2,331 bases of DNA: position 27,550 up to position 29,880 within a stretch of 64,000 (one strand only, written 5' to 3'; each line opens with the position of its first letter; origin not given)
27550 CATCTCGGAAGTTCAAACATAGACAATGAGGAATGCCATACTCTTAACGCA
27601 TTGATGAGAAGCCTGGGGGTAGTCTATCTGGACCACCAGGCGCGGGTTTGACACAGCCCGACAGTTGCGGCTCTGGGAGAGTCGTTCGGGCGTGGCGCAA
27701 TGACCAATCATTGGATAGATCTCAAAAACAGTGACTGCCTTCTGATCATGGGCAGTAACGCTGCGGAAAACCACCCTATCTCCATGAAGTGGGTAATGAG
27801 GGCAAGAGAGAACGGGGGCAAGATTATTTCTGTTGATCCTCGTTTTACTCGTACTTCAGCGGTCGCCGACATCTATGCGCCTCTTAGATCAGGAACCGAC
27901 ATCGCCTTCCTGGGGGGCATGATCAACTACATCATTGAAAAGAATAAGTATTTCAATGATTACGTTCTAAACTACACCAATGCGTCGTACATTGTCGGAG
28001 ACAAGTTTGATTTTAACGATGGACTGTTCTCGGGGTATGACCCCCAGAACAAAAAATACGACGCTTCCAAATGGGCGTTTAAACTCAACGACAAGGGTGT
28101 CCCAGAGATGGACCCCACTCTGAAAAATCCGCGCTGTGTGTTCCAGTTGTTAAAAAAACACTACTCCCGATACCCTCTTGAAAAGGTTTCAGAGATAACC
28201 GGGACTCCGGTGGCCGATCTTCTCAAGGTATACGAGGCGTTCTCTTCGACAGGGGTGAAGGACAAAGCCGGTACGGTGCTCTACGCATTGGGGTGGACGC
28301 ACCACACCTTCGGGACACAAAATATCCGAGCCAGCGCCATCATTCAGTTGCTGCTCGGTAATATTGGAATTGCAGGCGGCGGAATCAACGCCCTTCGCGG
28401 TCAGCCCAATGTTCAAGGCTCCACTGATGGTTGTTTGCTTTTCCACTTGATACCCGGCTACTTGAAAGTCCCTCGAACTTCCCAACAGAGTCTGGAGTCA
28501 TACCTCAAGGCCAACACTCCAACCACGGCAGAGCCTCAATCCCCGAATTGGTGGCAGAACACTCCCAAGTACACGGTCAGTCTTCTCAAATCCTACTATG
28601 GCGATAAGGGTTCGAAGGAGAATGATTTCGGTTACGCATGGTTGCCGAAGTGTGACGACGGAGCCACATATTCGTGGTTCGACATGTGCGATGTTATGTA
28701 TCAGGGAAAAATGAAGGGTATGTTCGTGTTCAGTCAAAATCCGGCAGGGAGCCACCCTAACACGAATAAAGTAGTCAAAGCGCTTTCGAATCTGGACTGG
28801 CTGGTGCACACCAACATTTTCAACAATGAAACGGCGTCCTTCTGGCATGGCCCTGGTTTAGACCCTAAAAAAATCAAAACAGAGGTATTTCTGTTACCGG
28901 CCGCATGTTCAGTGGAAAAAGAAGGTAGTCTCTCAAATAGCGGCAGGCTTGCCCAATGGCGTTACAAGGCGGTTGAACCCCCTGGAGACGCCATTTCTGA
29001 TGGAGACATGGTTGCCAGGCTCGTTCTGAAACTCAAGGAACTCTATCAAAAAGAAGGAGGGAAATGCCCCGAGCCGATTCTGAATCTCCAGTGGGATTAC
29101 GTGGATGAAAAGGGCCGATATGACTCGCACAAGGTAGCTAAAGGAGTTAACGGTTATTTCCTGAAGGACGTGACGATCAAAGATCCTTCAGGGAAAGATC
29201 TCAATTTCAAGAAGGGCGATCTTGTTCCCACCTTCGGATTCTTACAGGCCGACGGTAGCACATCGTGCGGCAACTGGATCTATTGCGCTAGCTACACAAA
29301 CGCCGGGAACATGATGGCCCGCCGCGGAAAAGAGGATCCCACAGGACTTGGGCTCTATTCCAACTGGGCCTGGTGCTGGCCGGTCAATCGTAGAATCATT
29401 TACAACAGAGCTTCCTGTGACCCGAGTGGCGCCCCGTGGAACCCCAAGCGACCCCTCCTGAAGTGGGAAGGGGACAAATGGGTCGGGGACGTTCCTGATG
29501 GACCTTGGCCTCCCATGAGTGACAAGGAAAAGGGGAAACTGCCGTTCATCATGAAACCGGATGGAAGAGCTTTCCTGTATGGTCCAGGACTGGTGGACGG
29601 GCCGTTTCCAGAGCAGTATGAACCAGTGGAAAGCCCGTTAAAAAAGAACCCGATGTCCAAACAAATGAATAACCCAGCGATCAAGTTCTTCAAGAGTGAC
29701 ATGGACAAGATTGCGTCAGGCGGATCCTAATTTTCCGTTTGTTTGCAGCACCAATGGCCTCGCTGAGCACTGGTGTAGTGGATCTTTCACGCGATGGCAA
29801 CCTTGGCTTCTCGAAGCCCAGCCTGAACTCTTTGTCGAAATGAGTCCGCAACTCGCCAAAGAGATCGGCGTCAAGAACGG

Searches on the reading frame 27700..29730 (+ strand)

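Call 63: search_protein_families(library=pfam, proteins=[window:27700-29730:+], max_evalue=0.00001)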
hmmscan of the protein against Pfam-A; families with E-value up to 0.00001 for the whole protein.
window:27700-29730:+ (676 aa): 1 family
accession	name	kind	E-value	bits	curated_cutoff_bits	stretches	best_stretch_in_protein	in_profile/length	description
PF00384.28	Molybdopterin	-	1.8e-27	96.8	24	1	2-441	99-350/353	Molybdopterin oxidoreductase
